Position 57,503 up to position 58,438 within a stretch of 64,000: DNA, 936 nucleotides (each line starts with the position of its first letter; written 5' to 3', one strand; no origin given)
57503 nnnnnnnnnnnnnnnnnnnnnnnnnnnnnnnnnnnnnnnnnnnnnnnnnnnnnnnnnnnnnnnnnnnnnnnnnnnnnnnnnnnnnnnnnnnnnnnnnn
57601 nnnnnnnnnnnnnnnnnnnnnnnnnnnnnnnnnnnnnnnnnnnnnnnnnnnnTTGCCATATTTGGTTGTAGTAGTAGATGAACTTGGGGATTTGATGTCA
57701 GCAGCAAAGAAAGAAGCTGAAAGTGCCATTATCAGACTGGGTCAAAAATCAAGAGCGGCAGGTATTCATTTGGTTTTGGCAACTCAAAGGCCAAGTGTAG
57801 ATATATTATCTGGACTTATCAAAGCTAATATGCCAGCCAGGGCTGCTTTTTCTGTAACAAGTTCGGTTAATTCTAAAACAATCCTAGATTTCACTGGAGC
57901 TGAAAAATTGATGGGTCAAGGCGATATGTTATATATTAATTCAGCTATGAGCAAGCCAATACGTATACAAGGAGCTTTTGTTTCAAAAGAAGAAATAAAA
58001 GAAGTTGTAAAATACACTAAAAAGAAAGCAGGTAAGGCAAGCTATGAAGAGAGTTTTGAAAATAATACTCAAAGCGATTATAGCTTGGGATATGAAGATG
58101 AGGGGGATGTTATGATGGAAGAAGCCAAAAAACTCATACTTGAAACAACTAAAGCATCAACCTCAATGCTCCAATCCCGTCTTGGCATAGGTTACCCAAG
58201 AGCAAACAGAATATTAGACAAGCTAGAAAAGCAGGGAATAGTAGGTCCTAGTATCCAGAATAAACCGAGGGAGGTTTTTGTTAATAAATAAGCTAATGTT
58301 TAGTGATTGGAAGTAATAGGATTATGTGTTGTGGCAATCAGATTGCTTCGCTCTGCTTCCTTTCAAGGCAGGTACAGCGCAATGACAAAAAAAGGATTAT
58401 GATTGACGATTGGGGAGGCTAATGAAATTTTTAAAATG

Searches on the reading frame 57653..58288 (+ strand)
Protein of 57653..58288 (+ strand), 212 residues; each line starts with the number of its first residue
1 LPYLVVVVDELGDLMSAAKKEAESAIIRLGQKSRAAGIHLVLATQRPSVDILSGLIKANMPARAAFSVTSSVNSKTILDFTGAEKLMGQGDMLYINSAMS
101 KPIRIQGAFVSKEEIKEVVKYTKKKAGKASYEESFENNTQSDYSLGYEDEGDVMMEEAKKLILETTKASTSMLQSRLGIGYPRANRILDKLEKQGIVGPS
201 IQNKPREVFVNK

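Call 77: search_protein_families(library=pfam, proteins=[window:57653-58288:+], max_evalue=0.001)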
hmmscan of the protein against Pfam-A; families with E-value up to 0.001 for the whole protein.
window:57653-58288:+ (212 aa): 2 families
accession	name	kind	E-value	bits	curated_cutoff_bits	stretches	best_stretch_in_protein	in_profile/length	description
PF09397.16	FtsK_gamma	-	1.3e-23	82.9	30.6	1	150-210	2-62/63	Ftsk gamma domain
PF01580.24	FtsK_SpoIIIE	-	7.2e-13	48.9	24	1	2-49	170-221/221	FtsK/SpoIIIE family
